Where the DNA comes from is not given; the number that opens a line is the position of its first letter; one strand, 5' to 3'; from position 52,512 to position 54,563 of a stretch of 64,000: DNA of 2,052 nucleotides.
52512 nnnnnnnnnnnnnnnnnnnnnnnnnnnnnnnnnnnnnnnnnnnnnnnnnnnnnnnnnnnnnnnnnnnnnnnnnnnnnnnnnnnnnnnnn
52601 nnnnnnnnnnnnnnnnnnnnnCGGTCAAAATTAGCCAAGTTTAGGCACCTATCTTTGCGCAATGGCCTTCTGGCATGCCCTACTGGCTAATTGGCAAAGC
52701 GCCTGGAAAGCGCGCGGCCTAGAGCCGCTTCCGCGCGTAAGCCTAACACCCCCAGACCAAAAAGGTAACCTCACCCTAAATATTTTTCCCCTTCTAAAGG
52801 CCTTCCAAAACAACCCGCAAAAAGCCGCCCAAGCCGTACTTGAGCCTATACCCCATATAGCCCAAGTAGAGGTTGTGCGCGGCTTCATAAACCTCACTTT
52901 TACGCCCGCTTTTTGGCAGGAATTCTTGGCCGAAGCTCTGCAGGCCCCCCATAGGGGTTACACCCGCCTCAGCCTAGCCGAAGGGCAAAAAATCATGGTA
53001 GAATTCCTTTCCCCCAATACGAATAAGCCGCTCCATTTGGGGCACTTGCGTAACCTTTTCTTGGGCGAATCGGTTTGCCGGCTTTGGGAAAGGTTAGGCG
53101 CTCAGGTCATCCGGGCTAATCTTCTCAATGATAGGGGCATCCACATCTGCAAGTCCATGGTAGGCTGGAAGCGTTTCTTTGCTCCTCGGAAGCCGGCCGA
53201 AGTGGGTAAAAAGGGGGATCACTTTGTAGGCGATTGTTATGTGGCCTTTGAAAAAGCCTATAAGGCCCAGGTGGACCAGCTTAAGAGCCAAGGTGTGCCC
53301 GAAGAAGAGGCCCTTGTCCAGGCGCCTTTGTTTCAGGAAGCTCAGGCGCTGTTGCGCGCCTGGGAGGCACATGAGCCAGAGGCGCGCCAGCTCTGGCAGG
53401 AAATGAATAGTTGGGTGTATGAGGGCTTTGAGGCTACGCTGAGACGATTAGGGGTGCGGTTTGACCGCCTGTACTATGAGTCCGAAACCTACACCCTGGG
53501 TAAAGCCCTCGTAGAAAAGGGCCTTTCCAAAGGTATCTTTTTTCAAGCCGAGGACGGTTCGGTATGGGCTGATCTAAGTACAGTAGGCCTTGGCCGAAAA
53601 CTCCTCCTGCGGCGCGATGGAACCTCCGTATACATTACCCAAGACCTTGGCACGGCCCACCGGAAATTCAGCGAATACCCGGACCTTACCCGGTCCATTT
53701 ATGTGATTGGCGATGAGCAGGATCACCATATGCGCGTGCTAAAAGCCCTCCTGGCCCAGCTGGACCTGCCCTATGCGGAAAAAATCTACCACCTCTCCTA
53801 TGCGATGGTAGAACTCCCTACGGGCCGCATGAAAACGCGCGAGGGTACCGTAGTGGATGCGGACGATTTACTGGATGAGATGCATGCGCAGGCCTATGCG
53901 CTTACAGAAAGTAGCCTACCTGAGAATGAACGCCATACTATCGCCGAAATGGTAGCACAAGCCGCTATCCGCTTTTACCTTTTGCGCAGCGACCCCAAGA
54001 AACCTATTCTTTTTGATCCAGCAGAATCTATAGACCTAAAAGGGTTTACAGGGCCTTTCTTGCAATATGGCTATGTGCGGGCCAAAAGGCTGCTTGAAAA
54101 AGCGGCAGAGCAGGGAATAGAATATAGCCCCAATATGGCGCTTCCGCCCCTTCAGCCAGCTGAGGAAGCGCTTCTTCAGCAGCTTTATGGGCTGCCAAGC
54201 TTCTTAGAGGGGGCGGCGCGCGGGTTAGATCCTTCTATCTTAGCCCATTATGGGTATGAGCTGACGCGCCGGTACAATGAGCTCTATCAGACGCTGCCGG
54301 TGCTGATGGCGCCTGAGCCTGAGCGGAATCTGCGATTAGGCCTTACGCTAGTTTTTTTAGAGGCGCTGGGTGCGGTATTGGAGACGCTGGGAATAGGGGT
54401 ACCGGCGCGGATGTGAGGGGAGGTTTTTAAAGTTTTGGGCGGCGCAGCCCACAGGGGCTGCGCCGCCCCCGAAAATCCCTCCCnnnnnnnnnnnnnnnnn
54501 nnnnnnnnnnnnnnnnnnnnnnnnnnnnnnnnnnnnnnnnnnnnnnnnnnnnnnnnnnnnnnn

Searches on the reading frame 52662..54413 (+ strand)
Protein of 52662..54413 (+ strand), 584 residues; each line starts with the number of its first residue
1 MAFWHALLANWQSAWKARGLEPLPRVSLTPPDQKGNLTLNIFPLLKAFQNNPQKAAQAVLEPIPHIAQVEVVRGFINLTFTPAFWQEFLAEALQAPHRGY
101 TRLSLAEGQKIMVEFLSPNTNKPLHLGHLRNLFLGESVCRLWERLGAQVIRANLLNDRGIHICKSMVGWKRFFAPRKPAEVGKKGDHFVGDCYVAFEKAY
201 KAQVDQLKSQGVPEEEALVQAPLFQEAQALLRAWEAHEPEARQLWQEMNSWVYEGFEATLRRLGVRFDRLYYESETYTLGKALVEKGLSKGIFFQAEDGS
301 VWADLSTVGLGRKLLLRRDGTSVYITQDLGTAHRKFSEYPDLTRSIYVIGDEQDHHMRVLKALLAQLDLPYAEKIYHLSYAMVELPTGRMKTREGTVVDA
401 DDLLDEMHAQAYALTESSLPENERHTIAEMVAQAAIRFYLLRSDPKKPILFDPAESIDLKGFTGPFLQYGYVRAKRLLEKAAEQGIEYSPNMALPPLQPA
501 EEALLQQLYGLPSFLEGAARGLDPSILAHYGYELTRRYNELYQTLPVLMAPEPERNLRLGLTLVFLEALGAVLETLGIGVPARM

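Call 5: search_protein_families(library=pfam, proteins=[window:52662-54413:+], max_evalue=0.01)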
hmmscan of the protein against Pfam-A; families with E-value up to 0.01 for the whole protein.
window:52662-54413:+ (584 aa): 3 families
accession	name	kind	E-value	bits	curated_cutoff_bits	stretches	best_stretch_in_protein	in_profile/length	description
PF00750.26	tRNA-synt_1d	-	7.4e-35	121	23.3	1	103-442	14-338/349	tRNA synthetases class I (R), catalytic domain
PF05746.21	DALR_1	-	1.4e-19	70.7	22.3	1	467-584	1-117/117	DALR anticodon binding domain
PF03485.21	Arg_tRNA_synt_N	-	5.7e-05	24.1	21.5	1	23-80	23-85/85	Arginyl tRNA synthetase N terminal domain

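Call 6: search_protein_families(library=ncbifam, proteins=[window:52662-54413:+], max_evalue=0.01)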
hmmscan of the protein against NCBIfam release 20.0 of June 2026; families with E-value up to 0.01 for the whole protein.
window:52662-54413:+ (584 aa): 4 families
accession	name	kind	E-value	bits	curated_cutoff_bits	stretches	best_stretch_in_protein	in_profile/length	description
TIGR00456.1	argS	equivalog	1.8e-106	356.8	261.65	1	23-584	23-569/569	arginine--tRNA ligase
NF002446.0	PRK01611.3-3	equivalog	1.2e-80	271.6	399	2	223-584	260-636/636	arginine--tRNA ligase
NF002447.0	PRK01611.3-4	equivalog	1.4e-73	248.3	460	2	319-584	338-613/613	arginine--tRNA ligase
NF045898.1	ArgS_rel_codon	equivalog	1.6e-06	27.8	340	1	416-540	160-281/327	ArgS-related anticodon-binding protein NrtL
